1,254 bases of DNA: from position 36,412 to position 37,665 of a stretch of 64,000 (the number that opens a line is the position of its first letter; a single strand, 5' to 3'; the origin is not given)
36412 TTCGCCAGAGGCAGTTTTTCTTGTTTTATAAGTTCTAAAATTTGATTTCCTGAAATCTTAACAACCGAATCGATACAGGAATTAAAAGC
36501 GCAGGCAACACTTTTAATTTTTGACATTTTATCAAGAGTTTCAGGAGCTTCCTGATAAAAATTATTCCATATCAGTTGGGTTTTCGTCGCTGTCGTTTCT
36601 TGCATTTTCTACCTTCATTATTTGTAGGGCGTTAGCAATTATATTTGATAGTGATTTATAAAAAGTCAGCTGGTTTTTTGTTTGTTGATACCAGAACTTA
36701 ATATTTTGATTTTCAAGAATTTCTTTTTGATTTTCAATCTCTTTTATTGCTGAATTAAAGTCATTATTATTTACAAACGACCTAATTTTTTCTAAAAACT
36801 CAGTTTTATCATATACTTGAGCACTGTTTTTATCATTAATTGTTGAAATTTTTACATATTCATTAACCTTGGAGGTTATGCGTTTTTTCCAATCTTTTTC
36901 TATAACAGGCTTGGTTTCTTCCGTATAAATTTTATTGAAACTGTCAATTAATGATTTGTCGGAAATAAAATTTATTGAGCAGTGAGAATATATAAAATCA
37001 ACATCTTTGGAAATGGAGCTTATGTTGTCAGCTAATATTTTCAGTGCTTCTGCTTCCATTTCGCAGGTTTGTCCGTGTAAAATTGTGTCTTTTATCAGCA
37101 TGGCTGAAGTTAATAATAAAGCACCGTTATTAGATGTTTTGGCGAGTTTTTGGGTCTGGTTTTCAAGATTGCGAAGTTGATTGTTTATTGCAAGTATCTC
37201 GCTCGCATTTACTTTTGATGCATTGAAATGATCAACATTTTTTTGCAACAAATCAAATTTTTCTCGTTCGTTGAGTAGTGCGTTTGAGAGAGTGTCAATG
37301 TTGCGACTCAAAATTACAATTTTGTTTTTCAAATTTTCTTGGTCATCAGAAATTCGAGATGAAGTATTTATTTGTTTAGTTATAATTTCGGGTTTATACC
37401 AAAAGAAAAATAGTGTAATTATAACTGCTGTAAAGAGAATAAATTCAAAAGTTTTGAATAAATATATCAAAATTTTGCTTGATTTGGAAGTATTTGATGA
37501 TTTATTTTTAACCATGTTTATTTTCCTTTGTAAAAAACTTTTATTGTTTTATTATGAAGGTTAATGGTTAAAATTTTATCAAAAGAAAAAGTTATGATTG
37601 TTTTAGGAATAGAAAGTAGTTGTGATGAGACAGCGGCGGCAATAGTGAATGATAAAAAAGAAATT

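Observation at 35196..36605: ADP-dependent sugar kinase family gene in an alphaproteobacterial core region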

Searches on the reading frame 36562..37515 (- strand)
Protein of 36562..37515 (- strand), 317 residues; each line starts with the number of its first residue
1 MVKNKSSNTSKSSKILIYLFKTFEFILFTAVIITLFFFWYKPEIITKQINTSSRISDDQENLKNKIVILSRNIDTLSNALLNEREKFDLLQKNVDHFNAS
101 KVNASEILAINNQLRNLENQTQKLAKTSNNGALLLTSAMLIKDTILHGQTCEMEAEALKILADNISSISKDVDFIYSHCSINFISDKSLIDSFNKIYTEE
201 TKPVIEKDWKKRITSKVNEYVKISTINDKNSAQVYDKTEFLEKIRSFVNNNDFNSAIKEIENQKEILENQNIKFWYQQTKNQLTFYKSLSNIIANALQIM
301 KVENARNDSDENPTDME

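Call 3: search_protein_families(library=pfam, proteins=[window:36562-37515:-], max_evalue=0.01)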
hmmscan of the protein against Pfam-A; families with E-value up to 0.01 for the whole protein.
window:36562-37515:- (317 aa): 0 families

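Call 4: search_protein_families(library=ncbifam, proteins=[window:36562-37515:-], max_evalue=0.01)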
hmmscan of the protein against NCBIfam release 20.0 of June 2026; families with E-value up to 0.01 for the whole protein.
window:36562-37515:- (317 aa): 1 family
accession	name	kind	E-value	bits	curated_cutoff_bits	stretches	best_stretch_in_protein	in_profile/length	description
TIGR03280.1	methan_mark_11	hypoth_equivalog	0.0043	16.2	255.8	1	206-278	198-268/292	methanogenesis marker protein 11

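Call 49: search_protein_families(library=pfam, proteins=[window:36562-37515:-], max_evalue=1)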
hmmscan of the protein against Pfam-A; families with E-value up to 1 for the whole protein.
window:36562-37515:- (317 aa): 1 family
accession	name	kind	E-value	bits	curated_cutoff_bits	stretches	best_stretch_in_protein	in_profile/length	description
PF04102.17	SlyX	-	0.37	11.9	30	0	60-97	6-43/67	SlyX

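Call 81: search_protein_families(library=pfam, alignment_id=A3, max_evalue=0.1)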
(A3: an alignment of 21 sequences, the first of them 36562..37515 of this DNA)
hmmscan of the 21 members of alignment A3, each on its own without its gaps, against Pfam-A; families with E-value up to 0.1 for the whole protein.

A. member 1, window:36562-37515:- (317 aa): 0 families

B. families by the number of members that match (of 21 scanned): 26 families (the first 25 are shown)
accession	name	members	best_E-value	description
PF17253.7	DUF5320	2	0.093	Family of unknown function (DUF5320)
PF08954.16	Trimer_CC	1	0.00017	Trimerisation motif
PF19776.5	DUF6262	1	0.0025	Family of unknown function (DUF6262)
PF08397.16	IMD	1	0.003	IRSp53/MIM homology domain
PF04263.21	TPK_catalytic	1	0.0034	Thiamin pyrophosphokinase, catalytic domain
PF03915.18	AIP3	1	0.0051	Actin interacting protein 3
PF00851.24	Peptidase_C6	1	0.0063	Helper component proteinase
PF16471.10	JIP_LZII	1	0.011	JNK-interacting protein leucine zipper II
PF20675.2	MPH2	1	0.012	Maintenance of Photosystem II under High light 2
PF05325.16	DUF730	1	0.015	Protein of unknown function (DUF730)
PF20072.4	DUF6468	1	0.016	Domain of unknown function (DUF6468)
PF25062.1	ARM_TT21_N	1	0.021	Tetratricopeptide repeat protein 21 N-terminal ARM repeat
PF02183.23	HALZ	1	0.022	Homeobox associated leucine zipper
PF23363.1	DUF7089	1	0.033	Family of unknown function (DUF7089)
PF14712.11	Snapin_Pallidin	1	0.034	Snapin/Pallidin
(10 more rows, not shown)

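Call 82: search_solved_structures(query=A3, max_evalue=1)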
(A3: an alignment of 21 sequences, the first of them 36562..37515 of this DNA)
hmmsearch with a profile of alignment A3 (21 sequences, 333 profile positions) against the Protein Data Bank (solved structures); distinct sequences matched with E-value up to 1: 8.
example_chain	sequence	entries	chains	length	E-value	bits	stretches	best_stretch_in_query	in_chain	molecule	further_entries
5apt_A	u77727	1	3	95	0.016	17.8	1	62-113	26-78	GENERAL CONTROL PROTEIN GCN4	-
1zgd_A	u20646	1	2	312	0.037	16.6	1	123-190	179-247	chalcone reductase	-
6gaj_A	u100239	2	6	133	0.15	14.6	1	74-148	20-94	Outer capsid protein sigma-1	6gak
9rlc_L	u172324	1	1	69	0.22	14.1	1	65-111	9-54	Major outer membrane lipoprotein Lpp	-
6gao_A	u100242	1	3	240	0.23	14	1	74-148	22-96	Outer capsid protein sigma-1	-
1eq7_A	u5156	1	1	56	0.26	13.8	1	64-111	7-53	OUTER MEMBRANE LIPOPROTEIN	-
9tic_d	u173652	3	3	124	0.29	13.7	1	33-93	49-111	ORF67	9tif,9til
5amo_A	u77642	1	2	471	0.8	12.2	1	51-144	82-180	NOELIN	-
